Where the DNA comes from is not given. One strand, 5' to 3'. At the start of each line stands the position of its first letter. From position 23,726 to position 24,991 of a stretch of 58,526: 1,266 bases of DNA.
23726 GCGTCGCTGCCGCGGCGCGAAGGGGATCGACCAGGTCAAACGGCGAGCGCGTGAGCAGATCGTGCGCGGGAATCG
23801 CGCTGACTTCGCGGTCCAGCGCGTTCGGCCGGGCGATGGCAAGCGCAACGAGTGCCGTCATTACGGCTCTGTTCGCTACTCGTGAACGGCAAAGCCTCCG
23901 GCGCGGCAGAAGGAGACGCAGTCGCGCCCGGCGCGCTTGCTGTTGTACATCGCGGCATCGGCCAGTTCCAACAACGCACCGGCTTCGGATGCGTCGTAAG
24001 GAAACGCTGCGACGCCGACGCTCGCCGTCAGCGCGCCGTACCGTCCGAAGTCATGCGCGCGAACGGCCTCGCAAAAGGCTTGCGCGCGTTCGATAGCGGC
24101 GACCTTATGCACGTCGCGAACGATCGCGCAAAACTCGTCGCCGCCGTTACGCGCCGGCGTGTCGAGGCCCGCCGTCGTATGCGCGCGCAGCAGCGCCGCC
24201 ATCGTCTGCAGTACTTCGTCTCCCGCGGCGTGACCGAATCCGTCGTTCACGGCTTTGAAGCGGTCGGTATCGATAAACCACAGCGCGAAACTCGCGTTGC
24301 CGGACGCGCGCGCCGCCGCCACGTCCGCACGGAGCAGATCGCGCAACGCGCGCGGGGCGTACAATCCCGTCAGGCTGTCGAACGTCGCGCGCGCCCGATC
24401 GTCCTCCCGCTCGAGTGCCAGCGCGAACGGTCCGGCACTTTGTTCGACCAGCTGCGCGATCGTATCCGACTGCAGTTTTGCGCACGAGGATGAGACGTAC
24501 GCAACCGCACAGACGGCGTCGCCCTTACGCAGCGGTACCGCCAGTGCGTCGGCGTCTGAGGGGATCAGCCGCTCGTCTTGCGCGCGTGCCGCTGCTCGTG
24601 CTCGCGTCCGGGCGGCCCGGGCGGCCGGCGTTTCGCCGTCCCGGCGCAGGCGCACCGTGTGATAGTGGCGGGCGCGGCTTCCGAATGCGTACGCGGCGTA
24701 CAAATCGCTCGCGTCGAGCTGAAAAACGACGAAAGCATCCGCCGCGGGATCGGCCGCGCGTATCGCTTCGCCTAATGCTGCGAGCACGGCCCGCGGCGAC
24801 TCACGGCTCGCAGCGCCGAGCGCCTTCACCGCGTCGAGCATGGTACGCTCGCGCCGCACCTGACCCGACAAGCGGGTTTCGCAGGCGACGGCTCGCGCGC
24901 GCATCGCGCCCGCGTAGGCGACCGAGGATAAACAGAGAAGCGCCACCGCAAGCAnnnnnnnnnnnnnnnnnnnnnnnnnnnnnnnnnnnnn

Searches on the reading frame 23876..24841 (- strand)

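Call 41: search_protein_families(library=pfam, proteins=[window:23876-24841:-], max_evalue=0.001)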
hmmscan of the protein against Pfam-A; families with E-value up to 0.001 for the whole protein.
window:23876-24841:- (321 aa): 1 family
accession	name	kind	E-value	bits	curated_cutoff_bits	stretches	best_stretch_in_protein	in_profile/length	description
PF00990.26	GGDEF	-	1.1e-32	113.5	23.8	1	152-307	1-160/161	Diguanylate cyclase, GGDEF domain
